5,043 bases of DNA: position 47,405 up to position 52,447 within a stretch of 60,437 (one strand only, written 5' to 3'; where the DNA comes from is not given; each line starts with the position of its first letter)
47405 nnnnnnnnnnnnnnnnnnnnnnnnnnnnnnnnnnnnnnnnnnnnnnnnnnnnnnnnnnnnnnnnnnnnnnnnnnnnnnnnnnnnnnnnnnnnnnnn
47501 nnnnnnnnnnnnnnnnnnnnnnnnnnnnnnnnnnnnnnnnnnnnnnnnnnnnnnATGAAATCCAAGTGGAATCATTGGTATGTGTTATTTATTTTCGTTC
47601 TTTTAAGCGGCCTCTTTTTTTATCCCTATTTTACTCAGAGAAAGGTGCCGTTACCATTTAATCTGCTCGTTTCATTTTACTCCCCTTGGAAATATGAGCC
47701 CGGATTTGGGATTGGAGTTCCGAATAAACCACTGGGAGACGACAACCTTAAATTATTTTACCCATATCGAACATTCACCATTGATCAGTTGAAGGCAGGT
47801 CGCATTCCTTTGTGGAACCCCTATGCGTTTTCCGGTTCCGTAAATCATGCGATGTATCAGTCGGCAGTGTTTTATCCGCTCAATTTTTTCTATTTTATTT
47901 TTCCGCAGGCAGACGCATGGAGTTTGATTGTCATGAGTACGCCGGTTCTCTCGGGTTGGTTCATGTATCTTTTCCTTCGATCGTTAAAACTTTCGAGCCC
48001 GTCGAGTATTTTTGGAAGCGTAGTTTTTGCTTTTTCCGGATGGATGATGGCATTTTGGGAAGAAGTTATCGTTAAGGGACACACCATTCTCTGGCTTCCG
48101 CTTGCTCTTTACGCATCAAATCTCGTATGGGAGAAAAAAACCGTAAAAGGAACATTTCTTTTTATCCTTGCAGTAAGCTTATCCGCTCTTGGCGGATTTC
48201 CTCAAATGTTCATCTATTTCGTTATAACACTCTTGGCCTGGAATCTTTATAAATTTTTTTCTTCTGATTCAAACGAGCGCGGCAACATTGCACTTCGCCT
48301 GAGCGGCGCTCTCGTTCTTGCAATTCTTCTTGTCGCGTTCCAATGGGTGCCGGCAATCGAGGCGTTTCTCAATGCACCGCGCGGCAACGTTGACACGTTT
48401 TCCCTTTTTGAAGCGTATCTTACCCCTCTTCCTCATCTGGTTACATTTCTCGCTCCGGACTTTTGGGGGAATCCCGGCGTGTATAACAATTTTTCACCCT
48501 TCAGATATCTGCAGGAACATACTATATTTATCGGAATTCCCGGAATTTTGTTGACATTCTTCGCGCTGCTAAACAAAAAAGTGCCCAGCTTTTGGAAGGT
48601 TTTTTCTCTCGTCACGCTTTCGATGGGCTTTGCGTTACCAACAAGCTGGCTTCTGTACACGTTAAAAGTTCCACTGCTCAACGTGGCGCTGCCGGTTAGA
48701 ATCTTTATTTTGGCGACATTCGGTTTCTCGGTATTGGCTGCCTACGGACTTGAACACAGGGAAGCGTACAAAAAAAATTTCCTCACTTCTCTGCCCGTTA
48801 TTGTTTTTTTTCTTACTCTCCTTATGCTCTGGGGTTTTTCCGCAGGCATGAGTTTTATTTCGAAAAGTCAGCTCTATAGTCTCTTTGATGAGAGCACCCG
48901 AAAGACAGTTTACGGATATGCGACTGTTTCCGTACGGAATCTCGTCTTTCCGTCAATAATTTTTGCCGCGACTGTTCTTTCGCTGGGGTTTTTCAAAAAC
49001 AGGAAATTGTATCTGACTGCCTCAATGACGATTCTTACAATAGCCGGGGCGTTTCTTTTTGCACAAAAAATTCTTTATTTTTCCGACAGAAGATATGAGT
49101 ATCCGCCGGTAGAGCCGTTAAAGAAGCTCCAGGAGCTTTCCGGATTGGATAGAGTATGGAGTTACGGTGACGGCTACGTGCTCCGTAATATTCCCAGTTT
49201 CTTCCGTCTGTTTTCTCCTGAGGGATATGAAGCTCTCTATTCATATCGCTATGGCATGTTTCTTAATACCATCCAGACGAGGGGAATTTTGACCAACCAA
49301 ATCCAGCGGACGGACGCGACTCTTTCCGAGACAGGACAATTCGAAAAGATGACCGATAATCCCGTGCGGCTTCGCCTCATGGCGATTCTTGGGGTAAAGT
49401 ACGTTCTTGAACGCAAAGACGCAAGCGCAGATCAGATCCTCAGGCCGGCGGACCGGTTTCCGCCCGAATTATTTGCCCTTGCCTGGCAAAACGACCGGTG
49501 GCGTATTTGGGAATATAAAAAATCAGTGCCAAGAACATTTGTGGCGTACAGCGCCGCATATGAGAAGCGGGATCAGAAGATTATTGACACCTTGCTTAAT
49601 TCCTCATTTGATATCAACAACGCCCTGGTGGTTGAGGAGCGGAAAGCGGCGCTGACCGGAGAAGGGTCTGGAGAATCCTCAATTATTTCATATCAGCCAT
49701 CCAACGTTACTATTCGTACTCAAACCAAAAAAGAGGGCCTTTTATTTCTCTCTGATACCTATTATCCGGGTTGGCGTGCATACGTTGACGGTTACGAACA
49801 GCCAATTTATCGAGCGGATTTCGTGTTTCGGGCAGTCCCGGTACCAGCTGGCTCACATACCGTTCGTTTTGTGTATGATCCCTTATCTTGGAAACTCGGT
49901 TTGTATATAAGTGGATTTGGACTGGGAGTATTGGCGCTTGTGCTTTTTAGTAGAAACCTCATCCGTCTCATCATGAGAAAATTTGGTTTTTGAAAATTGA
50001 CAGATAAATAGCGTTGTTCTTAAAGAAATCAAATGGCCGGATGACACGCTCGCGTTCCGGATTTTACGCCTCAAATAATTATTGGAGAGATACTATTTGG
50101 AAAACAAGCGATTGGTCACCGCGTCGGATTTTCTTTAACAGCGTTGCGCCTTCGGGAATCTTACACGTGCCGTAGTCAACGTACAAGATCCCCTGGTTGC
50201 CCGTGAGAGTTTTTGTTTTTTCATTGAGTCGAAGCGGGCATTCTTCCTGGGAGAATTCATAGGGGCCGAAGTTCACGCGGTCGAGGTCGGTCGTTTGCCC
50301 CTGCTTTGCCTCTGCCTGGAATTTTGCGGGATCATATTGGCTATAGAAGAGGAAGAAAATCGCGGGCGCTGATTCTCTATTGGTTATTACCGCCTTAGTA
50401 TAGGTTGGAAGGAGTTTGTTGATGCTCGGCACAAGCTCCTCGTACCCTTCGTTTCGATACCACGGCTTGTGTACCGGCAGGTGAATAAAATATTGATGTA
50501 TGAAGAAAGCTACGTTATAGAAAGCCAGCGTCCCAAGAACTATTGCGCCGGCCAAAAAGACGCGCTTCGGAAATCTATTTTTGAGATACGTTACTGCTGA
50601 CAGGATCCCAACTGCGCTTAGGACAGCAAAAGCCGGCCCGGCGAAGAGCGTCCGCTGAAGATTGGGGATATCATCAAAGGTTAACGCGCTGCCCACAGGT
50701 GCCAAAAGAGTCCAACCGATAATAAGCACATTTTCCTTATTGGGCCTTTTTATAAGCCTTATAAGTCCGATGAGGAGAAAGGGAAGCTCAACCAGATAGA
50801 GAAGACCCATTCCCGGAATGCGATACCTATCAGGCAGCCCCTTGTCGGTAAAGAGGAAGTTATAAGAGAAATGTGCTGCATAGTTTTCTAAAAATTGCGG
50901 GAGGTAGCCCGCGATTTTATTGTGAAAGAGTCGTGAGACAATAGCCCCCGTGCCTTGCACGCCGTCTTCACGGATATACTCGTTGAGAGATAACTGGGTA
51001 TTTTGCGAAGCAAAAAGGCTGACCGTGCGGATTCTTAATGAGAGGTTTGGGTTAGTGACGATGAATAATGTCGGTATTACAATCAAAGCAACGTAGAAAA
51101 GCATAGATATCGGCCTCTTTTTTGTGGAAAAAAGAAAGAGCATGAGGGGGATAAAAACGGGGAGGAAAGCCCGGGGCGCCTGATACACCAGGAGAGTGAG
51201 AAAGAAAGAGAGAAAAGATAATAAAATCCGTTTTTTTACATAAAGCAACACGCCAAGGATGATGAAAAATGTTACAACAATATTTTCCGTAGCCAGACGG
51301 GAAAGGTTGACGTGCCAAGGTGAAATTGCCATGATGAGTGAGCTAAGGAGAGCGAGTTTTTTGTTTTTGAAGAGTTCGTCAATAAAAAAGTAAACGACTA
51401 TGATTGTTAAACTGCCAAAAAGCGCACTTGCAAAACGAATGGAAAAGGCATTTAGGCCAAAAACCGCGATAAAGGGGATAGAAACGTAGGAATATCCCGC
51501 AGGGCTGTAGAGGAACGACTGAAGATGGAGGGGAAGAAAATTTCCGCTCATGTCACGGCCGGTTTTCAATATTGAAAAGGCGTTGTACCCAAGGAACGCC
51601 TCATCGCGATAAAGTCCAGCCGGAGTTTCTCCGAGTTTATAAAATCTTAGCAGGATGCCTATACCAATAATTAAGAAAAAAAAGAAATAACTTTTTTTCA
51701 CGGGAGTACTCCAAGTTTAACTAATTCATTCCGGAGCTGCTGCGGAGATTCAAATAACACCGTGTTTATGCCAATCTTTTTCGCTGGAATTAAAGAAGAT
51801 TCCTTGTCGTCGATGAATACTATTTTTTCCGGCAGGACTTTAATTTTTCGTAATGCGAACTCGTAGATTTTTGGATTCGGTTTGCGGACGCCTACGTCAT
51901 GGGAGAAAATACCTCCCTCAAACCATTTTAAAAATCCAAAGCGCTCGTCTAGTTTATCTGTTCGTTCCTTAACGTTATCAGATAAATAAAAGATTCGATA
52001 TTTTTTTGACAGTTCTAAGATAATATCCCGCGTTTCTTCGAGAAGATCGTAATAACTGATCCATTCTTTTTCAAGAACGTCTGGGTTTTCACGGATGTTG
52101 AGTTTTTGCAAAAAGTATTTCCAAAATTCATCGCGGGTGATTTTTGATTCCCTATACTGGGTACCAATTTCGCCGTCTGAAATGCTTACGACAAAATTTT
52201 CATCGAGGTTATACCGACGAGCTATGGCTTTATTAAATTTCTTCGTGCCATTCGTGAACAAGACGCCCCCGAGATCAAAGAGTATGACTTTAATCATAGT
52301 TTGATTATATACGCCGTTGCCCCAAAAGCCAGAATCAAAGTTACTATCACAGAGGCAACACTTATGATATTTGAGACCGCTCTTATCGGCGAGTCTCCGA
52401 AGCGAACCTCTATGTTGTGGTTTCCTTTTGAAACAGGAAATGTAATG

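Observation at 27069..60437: Super-cluster of 14 GT-C-type membrane glycosyltransferase genes in 33 kb: a candidate multi-enzyme extracytoplasmic glycosylation system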

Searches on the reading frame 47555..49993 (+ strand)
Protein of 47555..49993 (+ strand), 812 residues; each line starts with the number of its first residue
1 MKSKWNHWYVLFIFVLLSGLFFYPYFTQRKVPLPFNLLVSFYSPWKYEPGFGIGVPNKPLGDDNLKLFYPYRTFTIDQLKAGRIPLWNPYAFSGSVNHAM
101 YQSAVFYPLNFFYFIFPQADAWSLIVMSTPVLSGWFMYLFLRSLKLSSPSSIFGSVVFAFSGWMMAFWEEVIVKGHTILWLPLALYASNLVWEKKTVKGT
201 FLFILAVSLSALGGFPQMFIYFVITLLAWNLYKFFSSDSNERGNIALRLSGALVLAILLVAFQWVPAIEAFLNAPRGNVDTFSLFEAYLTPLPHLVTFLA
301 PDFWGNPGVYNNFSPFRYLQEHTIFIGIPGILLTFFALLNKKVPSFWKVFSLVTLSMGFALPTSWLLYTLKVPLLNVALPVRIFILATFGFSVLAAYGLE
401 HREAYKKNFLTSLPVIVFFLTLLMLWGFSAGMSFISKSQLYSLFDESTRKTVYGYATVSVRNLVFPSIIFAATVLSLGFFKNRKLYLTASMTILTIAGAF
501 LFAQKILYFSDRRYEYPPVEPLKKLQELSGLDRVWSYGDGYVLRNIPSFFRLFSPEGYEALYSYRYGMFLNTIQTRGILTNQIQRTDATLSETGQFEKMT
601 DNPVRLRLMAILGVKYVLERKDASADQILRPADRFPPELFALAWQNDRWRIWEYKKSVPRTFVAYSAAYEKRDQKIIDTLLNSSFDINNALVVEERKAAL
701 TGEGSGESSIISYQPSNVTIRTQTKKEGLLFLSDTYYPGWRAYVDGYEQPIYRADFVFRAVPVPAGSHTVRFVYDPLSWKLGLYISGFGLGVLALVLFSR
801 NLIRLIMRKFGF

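Call 4: search_protein_families(library=pfam, proteins=[window:47555-49993:+], max_evalue=0.01)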
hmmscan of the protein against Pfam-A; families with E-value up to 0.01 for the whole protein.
window:47555-49993:+ (812 aa): 1 family
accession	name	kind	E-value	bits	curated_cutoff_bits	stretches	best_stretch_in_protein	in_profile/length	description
PF09586.16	YfhO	-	1.7e-23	83.4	28.5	2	656-786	698-835/835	Bacterial membrane protein YfhO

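Call 9: find_encoding_contigs(protein=window:47555-49993:+, flank=10000, max_places=6)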
Protein window:47555-49993:+ (812 aa): no gene with exactly this product is on record in the collection.

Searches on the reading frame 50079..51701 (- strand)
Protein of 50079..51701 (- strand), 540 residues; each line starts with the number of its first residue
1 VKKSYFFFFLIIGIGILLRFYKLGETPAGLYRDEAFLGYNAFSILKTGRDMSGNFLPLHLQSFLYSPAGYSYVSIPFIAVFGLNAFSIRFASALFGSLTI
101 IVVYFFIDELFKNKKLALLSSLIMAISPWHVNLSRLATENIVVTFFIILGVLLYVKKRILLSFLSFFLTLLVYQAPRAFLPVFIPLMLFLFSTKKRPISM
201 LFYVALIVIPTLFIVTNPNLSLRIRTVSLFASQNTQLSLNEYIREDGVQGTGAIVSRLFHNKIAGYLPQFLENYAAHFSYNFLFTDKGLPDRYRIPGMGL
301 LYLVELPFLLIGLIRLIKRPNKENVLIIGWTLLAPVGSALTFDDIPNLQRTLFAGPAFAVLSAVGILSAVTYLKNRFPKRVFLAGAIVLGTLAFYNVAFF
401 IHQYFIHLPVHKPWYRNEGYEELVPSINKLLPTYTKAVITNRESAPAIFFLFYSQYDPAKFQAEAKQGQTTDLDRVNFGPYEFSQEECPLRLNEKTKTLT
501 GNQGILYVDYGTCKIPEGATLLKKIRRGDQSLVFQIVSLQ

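Call 4: search_protein_families(library=pfam, proteins=[window:50079-51701:-], max_evalue=0.01)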
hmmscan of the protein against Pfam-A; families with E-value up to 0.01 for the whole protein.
window:50079-51701:- (540 aa): 3 families
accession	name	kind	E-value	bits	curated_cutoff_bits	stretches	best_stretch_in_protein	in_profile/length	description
PF02366.24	PMT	-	5.8e-12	46.1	22.7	1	67-157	64-154/245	Dolichyl-phosphate-mannose-protein mannosyltransferase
PF13231.12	PMT_2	-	2.1e-07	31.7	26.1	1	70-210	6-151/160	Dolichyl-phosphate-mannose-protein mannosyltransferase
PF09852.15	DUF2079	-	0.0035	16.9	28.2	1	72-220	51-199/459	Predicted membrane protein (DUF2079)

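Call 62: search_solved_structures(query=window:50079-51701:-, max_evalue=0.1)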
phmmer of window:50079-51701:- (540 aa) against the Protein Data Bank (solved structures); distinct sequences matched with E-value up to 0.1: 0.

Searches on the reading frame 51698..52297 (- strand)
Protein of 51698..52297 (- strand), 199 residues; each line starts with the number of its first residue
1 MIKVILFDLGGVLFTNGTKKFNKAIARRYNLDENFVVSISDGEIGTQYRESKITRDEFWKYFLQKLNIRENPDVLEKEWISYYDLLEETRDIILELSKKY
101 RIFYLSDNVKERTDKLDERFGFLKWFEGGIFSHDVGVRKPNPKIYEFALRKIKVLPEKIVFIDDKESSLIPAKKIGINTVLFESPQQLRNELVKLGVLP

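Call 6: search_protein_families(library=pfam, proteins=[window:51698-52297:-], max_evalue=0.01)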
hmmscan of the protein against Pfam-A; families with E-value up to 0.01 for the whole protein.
window:51698-52297:- (199 aa): 3 families
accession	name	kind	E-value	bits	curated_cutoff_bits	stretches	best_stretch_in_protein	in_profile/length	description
PF00702.32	Hydrolase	-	3.5e-15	57.3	26.4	1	2-174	1-189/191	haloacid dehalogenase-like hydrolase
PF13419.12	HAD_2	-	2.8e-12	47.5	23.8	1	5-181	1-177/178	Haloacid dehalogenase-like hydrolase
PF13242.12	Hydrolase_like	-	2.4e-05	24.6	22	1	138-184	3-50/75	HAD-hyrolase-like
